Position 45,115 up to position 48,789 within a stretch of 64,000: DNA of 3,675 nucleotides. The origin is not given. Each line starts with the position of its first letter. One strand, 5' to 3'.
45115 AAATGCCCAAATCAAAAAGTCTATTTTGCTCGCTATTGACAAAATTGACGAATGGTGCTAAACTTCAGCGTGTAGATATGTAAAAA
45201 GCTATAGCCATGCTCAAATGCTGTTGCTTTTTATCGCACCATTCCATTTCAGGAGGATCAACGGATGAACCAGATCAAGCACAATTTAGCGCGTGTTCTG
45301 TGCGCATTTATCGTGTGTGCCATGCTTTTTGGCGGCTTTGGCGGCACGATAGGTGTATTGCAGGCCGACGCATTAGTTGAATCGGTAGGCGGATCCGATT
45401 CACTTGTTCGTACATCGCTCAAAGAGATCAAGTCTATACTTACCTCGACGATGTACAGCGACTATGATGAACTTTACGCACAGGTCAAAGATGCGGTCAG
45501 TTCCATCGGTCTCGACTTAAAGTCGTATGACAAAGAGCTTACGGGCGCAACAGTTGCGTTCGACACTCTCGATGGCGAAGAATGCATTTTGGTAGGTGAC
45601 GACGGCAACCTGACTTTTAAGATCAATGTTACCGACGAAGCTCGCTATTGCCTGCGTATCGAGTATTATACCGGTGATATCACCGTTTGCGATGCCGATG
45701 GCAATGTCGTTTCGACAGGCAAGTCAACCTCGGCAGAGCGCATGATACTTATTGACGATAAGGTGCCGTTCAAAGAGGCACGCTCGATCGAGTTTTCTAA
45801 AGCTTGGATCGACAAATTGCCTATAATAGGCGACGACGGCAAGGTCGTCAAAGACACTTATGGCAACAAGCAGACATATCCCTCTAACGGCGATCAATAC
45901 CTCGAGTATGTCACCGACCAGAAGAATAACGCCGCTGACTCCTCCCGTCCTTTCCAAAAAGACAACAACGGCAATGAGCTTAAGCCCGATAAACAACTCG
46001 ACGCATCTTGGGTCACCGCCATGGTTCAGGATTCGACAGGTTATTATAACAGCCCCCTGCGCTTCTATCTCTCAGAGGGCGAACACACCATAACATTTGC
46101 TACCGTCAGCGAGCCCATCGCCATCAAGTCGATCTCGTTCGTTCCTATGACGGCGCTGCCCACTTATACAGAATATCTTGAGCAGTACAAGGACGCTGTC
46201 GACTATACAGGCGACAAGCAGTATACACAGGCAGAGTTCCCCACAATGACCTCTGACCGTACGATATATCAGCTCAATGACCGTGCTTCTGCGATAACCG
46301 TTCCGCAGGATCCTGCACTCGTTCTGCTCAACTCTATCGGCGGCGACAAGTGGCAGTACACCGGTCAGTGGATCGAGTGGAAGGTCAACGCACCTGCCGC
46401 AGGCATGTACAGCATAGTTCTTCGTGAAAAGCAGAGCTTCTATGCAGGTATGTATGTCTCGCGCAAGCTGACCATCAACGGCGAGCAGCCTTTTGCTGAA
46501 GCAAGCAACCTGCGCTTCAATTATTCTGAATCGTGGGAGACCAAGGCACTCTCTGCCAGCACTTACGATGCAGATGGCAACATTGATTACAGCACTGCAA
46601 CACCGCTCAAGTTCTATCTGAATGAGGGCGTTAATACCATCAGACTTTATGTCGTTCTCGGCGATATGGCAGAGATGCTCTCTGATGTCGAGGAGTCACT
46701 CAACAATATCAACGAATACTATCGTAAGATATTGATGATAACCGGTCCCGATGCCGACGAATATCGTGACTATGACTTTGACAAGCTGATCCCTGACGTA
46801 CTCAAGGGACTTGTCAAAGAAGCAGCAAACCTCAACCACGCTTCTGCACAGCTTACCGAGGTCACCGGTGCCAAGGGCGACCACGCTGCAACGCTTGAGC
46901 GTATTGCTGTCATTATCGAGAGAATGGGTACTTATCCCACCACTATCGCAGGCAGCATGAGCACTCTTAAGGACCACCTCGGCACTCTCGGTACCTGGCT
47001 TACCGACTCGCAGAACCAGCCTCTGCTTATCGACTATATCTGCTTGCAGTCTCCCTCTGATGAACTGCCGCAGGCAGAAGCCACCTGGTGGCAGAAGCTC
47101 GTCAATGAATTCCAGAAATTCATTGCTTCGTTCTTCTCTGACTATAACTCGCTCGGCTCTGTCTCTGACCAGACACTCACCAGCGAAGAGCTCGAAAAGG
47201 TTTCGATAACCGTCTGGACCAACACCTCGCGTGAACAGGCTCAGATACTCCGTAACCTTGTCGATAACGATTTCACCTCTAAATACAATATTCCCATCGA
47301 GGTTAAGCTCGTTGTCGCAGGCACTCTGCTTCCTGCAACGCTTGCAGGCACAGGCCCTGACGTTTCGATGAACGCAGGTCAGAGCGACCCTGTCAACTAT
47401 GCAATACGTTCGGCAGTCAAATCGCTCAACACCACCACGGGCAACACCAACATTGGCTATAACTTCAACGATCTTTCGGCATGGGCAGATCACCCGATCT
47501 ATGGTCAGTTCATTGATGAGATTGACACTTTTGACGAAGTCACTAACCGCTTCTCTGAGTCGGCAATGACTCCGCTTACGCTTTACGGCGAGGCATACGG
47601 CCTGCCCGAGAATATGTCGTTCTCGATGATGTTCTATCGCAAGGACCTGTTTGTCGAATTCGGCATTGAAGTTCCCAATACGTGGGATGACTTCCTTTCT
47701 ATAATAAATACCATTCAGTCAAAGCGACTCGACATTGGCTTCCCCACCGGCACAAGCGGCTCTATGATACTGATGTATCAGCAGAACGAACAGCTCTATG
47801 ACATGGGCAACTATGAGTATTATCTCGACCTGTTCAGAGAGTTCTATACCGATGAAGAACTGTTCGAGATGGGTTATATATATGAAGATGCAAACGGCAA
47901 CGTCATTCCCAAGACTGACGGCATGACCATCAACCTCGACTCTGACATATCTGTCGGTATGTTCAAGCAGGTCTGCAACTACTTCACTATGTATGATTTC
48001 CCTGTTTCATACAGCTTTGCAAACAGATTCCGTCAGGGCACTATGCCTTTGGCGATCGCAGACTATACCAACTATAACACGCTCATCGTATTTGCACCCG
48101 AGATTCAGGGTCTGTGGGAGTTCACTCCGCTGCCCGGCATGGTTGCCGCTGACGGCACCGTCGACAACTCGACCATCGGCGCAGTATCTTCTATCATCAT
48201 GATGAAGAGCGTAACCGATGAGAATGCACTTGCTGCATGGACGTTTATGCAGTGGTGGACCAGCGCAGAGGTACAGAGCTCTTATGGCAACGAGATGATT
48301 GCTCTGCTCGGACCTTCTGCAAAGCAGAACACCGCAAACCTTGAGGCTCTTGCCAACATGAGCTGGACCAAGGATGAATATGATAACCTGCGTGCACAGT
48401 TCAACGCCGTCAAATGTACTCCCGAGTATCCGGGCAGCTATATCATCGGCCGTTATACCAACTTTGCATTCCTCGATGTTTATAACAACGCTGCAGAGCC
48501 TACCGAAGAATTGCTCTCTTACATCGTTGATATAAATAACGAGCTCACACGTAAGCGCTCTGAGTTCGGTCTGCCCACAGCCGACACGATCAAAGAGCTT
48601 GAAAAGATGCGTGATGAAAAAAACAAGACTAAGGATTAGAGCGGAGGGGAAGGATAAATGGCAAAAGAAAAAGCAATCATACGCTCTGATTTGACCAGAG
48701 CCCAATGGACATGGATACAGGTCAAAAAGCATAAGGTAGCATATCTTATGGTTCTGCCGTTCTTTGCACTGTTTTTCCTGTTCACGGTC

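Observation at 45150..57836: Seven-gene ABC-like locus with one giant binding protein, four permeases, an NHL-TPR-Yip1 membrane protein and a 979-aa secreted unknown, but no ATPase and no regulator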

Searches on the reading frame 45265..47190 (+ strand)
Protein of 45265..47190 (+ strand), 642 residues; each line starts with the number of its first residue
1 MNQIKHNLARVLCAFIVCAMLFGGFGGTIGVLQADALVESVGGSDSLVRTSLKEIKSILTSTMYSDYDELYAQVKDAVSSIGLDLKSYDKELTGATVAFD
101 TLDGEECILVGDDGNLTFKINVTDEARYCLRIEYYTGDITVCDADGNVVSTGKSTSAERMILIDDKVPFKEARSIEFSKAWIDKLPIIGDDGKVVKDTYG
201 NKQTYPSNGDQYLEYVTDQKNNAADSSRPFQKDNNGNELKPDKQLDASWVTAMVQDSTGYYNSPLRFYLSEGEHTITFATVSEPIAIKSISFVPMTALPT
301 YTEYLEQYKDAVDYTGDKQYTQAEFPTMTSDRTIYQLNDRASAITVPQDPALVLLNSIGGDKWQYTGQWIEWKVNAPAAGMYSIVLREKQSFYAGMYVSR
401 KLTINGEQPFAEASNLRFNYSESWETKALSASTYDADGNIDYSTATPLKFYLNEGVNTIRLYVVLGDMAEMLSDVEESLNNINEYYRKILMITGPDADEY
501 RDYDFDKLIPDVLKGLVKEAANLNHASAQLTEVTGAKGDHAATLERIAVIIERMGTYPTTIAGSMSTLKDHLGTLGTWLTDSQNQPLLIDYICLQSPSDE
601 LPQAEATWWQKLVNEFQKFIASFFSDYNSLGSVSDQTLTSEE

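Call 35: search_protein_families(library=pfam, proteins=[window:45265-47190:+], max_evalue=10)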
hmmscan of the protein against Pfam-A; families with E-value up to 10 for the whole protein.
window:45265-47190:+ (642 aa): 3 families
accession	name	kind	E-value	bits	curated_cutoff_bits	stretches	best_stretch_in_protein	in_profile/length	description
PF04108.17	ATG17_like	-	0.053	13.4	43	1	463-555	166-259/355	Autophagy protein ATG17-like domain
PF16990.11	CBM_35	-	0.11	13.3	28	1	361-390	29-58/121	Carbohydrate binding module (family 35)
PF20155.4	TMP_3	-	0.13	12.4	41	1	516-576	3-63/192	Tape measure protein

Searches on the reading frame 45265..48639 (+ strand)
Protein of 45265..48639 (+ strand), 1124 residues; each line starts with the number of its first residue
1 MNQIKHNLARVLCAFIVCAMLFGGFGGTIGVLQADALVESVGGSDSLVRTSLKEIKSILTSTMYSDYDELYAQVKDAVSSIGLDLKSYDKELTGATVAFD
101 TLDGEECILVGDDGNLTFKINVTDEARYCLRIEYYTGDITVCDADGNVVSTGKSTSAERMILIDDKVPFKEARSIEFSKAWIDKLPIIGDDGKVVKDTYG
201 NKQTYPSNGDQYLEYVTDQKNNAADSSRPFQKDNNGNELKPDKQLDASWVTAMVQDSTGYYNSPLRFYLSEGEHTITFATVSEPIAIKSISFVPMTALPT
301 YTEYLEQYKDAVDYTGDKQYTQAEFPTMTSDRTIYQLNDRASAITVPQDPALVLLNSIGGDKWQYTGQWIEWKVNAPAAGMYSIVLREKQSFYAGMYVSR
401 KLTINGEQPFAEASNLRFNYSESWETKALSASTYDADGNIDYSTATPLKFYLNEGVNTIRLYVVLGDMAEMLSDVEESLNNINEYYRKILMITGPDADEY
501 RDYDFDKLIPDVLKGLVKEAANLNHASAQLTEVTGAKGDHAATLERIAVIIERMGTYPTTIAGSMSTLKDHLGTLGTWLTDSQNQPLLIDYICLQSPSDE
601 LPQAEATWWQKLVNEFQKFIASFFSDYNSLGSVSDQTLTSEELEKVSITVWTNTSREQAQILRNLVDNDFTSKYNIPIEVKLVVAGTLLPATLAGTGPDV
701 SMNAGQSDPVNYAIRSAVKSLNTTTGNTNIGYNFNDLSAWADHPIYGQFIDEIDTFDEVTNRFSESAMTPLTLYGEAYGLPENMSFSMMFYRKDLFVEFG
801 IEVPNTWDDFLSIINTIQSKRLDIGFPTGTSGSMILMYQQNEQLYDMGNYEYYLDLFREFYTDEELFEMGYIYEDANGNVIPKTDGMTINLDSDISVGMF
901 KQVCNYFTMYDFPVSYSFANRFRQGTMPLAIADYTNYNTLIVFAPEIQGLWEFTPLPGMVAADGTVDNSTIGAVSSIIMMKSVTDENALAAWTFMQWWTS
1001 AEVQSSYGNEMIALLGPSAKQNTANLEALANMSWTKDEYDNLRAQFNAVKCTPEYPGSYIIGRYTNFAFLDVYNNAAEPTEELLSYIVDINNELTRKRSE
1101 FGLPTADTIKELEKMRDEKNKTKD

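Call 4: search_protein_families(library=pfam, proteins=[window:45265-48639:+], max_evalue=0.01)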
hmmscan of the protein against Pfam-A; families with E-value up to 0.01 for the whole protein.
window:45265-48639:+ (1124 aa): 1 family
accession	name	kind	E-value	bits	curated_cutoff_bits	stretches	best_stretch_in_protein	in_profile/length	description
PF13416.11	SBP_bac_8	-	3.3e-14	53.8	27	1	685-1009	25-254/279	Bacterial extracellular solute-binding protein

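Call 8: search_protein_families(library=ncbifam, proteins=[window:45265-48639:+], max_evalue=0.01)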
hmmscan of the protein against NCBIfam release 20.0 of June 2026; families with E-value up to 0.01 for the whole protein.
window:45265-48639:+ (1124 aa): 2 families
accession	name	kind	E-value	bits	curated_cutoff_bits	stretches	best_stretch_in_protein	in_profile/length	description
NF053763.1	ABCarbgalBndGanS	equivalog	5.3e-06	25.4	700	1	749-815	110-174/420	galactooligosaccharide ABC transporter substrate-binding protein GanS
TIGR03850.1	bind_CPR_0540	equivalog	0.00012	20.8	299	1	757-822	131-196/437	carbohydrate ABC transporter substrate-binding protein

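Call 10: search_solved_structures(query=window:45265-48639:+, max_evalue=1)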
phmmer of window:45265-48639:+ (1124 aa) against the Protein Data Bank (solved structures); distinct sequences matched with E-value up to 1: 58.
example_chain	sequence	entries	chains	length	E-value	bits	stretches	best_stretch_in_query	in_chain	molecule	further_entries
2hq0_A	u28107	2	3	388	0.00025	22.4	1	735-821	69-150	Sugar ABC transporter, sugar-binding protein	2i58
2heu_A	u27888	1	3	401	0.00026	22.4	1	735-821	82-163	Sugar ABC transporter, sugar-binding protein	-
2hfb_A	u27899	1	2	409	0.00027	22.3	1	735-821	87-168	Sugar ABC transporter, sugar-binding protein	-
6pql_A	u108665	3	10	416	0.00028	22.3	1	735-821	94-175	ABC transporter sugar-binding protein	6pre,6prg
9xf5_A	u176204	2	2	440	0.0005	21.4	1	750-837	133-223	ABC transporter substrate-binding protein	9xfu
3vxb_A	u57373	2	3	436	0.00061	21.1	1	732-816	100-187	Putative sugar-binding lipoprotein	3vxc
4g68_B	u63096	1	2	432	0.00076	20.8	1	766-822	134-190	ABC transporter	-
4g68_A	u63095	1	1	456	0.00078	20.8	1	766-822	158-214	ABC transporter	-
4r9f_A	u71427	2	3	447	0.00086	20.7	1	757-813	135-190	MBP1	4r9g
3uor_A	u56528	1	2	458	0.00086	20.7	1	774-820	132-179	ABC transporter sugar binding protein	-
5u2p_A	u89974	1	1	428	0.001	20.4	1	768-815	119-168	Sugar ABC transporter substrate-binding protein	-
7eho_A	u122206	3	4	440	0.0021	19.4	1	768-823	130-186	Chitin oligosaccharide binding protein NagB2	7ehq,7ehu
2z8d_A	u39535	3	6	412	0.0032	18.8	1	756-819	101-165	Galacto-N-biose/lacto-N-biose I transporter substrate-binding protein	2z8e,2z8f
6dts_A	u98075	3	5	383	0.0035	18.6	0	647-702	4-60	maltose-binding protein MalE2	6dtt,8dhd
2fnc_A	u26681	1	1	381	0.0047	18.2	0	648-702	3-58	maltose ABC transporter, periplasmic maltose-binding protein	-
5ysb_A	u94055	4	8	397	0.0086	17.3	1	770-820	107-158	Lin1841 protein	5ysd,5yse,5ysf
2w47_A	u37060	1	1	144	0.055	14.7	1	366-408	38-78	LIPOLYTIC ENZYME, G-D-S-L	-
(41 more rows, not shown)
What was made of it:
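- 46219..46656 (+): Gene 1, residues 319-464: second beta-sandwich module, CBM35-like. There is also a weak PDB match to the CBM35 structure 2w47 (call 10).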

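Call 27: find_homologous_proteins(query=window:45265-48639:+, max_evalue=0.00001)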
Query window:45265-48639:+ (1124 aa): 242 proteins with E <= 0.00001 among 8000 candidates; the best 120 are listed.
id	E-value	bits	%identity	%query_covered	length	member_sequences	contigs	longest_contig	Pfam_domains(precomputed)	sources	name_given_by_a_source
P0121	0.0e+0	2512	97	100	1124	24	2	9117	PF13416.12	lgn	-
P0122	0.0e+0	2316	89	100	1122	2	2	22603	PF13416.12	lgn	-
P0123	0.0e+0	2024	79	98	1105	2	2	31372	PF13416.12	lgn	-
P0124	0.0e+0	1780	69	99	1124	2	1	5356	PF13416.12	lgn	-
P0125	0.0e+0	1775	69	99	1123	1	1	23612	PF13416.12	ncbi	-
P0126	0.0e+0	1559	63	99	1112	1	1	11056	PF13416.12,PF01547.31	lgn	-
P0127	0.0e+0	1547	62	100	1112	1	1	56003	-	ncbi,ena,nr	ncbi:MAG: hypothetical protein CVU97_00895 [Firmicutes bacterium HGW-Firmicutes-21]|nr:MAG: hypothet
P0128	0.0e+0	1544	61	99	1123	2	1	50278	-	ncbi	-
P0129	0.0e+0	1540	61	100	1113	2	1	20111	PF01547.31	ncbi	-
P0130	0.0e+0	1533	62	99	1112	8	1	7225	PF13416.12,PF01547.31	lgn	-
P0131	0.0e+0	1526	60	100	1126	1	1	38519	PF13416.12,PF01547.31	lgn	-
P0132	0.0e+0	1525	61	99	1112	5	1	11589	PF13416.12,PF01547.31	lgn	-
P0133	0.0e+0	1513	61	99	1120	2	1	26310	PF13416.12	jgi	jgi:ABC-type glycerol-3-phosphate transport system substrate-binding protein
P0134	0.0e+0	1495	60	99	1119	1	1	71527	PF13416.12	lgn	-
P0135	0.0e+0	1489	60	100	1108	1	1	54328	PF13416.12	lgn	-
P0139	0.0e+0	1393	58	99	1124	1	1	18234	PF13416.12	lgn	-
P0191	0.0e+0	1288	55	98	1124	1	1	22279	-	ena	-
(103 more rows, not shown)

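Call 56: predict_structure(alignment_id=A2)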
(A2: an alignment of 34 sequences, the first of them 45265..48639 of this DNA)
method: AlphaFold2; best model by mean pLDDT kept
length: 1124 residues; sequences in the alignment: 34
mean_pLDDT: 76.9   pTM: 0.69
mean pLDDT of the five models: 76.9, 75.2, 74.5, 74.0, 66.0
residues with pLDDT >= 90: 130; 70-90: 741; 50-70: 186; < 50: 67
segments of 3 or more residues with pLDDT < 50: 1-4, 21-46, 346-348, 625-632, 634-639, 700-711, 942-944
pLDDT, mean of each block of 10 residues (from residue 1): 50 60 36 27 43 65 81 89 89 86 88 88 92 91 82 80 87 84 84 71 85 87 74 69 85 82 87 91 88 89 91 89 87 62 50 67 76 92 90 67 91 85 84 80 83 94 83 80 78 68 81 88 87 72 85 86 76 72 79 90 73 62 49 50 74 66 76 77 56 56 44 59 74 85 83 87 79 77 81 79 82 76 78 81 79 89 85 82 82 87 84 71 75 72 54 77 71 68 78 86 82 63 79 74 76 72 82 87 88 80 81 85 59
secondary structure, 60 per line:
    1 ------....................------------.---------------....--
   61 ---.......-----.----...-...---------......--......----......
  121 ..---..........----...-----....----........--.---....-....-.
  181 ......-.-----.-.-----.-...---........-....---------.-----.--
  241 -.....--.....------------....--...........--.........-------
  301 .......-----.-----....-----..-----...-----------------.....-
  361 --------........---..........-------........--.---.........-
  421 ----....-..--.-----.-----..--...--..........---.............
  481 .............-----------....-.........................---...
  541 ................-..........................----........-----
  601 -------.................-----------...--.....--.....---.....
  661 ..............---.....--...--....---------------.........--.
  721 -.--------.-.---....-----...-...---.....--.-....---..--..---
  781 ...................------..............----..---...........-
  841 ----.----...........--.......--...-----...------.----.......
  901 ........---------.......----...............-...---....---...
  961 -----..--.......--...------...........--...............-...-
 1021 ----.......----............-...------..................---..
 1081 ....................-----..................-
elements in order (helices of 4 or more, strands of 3 or more residues): H7-26 H55-58 H64-70 E81-83 E97-102 E105-110 E115-122 E126-135 E140-142 E148-151 E156-163 H170-173 E175-178 E180-186 E204-206 H210-217 H219-222 E242-246 E249-253 E266-269 E272-282 E285-293 H301-307 E319-322 E335-337 E355-359 E369-376 E380-389 E397-404 H411-415 E416-419 E425-428 E450-452 E455-464 H468-493 H505-508 H510-534 H538-556 H558-583 E588-595 H608-624 H641-645 E648-652 H656-674 E678-682 H690-693 H709-717 H737-740 H756-760 H765-768 E781-792 H793-799 H807-819 H829-839 H850-860 H863-869 E872-874 E880-882 H894-908 H918-924 E929-933 H934-943 E951-954 E958-960 E970-976 E979-981 H988-998 H1001-1015 H1026-1031 H1036-1047 E1049-1051 H1058-1075 H1079-1100 H1106-1123
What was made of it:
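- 45553..46143 (+): Gene 1, residues 97-293: first beta-sandwich module. Secondary structure of the model (call 56).
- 46219..46656 (+): Model (call 56).
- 46666..47013 (+): Gene 1, residues 468-583: long helical bundle between the beta-sandwich modules and the binding domain. Model helices 468-493, 510-534, 538-556 and 558-583 (call 56)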

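Call 60: fold_search(model_id=the predicted structure, library=pdb)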
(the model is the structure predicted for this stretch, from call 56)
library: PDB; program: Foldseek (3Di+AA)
matches with E <= 10: 1138; with E <= 0.001: 850
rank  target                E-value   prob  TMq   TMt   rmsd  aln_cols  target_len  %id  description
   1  7eho_A                7.6e-11  1.00  0.24  0.57  10.3       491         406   14  Chitin oligosaccharide binding protein (released 2021-07-07)
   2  7eho_B                9.3e-11  1.00  0.24  0.60  11.2       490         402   14  Chitin oligosaccharide binding protein (released 2021-07-07)
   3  2zyo_A                1.2e-10  1.00  0.25  0.68   8.0       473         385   18  Crystal structure of cyclo/maltodextrin-binding protein complexed with maltotetraose (released 2009-03-31)
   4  7v09_A                1.5e-10  1.00  0.25  0.61   8.3       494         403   16  Crystal structure of ECL_RS08780, putative sugar transport system periplasmic sugar-binding protein (released 2022-05-18)
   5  2zyn_A                1.5e-10  1.00  0.24  0.64   8.6       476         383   18  Crystal structure of cyclo/maltodextrin-binding protein complexed with beta-cyclodextrin (released 2009-03-31)
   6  5ysb_A                1.6e-10  1.00  0.28  0.76   4.6       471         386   16  Crystal structure of beta-1,2-glucooligosaccharide binding protein in ligand-free form (released 2018-05-02)
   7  7c0v_A                2.6e-10  1.00  0.25  0.63   8.9       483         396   13  Crystal structure of a dinucleotide-binding protein (Y224A) of ABC transporter endogenously bound to uridylyl-3'-5'-ph (released 2021-03-10)
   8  7c0v_B                2.8e-10  1.00  0.24  0.62   8.4       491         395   13  Crystal structure of a dinucleotide-binding protein (Y224A) of ABC transporter endogenously bound to uridylyl-3'-5'-ph (released 2021-03-10)
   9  8ula                  3.3e-10  1.00  0.26  0.67   7.5       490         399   14  Lmo2839 ABC transporter substrate binding protein (released 2025-05-14)
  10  2zyk_A                3.8e-10  1.00  0.25  0.65   8.1       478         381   18  Crystal structure of cyclo/maltodextrin-binding protein complexed with gamma-cyclodextrin (released 2009-02-10)
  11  8vqk_A                3.8e-10  1.00  0.26  0.64   6.8       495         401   15  YcjN from Escherichia coli (released 2024-10-09)
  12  7c19_A                4.5e-10  1.00  0.24  0.62   9.4       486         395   12  Crystal structure of a dinucleotide-binding protein (Y224A/Y246A) of ABC transporter endogenously bound to uridylyl-3' (released 2021-03-10)
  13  7c14_B                5.5e-10  1.00  0.24  0.63   9.1       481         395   13  Crystal structure of a dinucleotide-binding protein (Q274A) of ABC transporter endogenously bound to uridylyl-3'-5'-ph (released 2021-03-10)
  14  6dtr                  5.7e-10  1.00  0.25  0.65   8.7       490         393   13  Apo T. maritima MalE3 (released 2018-09-19)
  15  6dts_A                5.7e-10  1.00  0.24  0.62   7.9       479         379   16  Maltotetraose bound T. maritima MalE2 (released 2018-09-19)
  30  5yse_A                1.2e-09  1.00  0.29  0.77   4.8       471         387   16  Crystal structure of beta-1,2-glucooligosaccharide binding protein in complex with sophorotetraose (released 2018-05-02)
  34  5ysb_B                1.4e-09  1.00  0.28  0.77   4.9       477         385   16  Crystal structure of beta-1,2-glucooligosaccharide binding protein in ligand-free form (released 2018-05-02)
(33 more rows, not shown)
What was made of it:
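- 47182..48636 (+): Gene 1, residues 640-1124: MalE-type two-lobe solute-binding domain. Calls 4, 10 and 60
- On CUT1 carbohydrate ABC importer (TC 3.A.1.1): Foldseek matches CUT1 binding proteins with TM up to 0.77 (call 60).
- The binding domain's best TM-score is to a beta-1,2-glucooligosaccharide-binding protein (call 60).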

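Call 99: search_protein_families(library=pfam, alignment_id=A2, max_evalue=0.01)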
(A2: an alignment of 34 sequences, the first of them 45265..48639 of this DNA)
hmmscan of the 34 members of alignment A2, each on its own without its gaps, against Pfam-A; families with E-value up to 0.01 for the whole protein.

A. member 1, window:45265-48639:+ (1124 aa): 1 family
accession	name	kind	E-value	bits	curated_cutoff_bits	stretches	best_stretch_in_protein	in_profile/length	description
PF13416.11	SBP_bac_8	-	3.3e-14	53.8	27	1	685-1009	25-254/279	Bacterial extracellular solute-binding protein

B. families by the number of members that match (of 34 scanned): 4 families
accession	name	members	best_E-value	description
PF13416.11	SBP_bac_8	25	2.2e-18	Bacterial extracellular solute-binding protein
PF01547.30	SBP_bac_1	3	4.5e-21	Bacterial extracellular solute-binding protein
PF16990.11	CBM_35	3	1.5e-06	Carbohydrate binding module (family 35)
PF23458.2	DUF7130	1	0.0092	Domain of unknown function (DUF7130)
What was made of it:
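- Binding protein: the fold matches oligosaccharide-binding proteins (call 60), and CBM_35 is hit in 3 of 34 orthologues (call 99).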
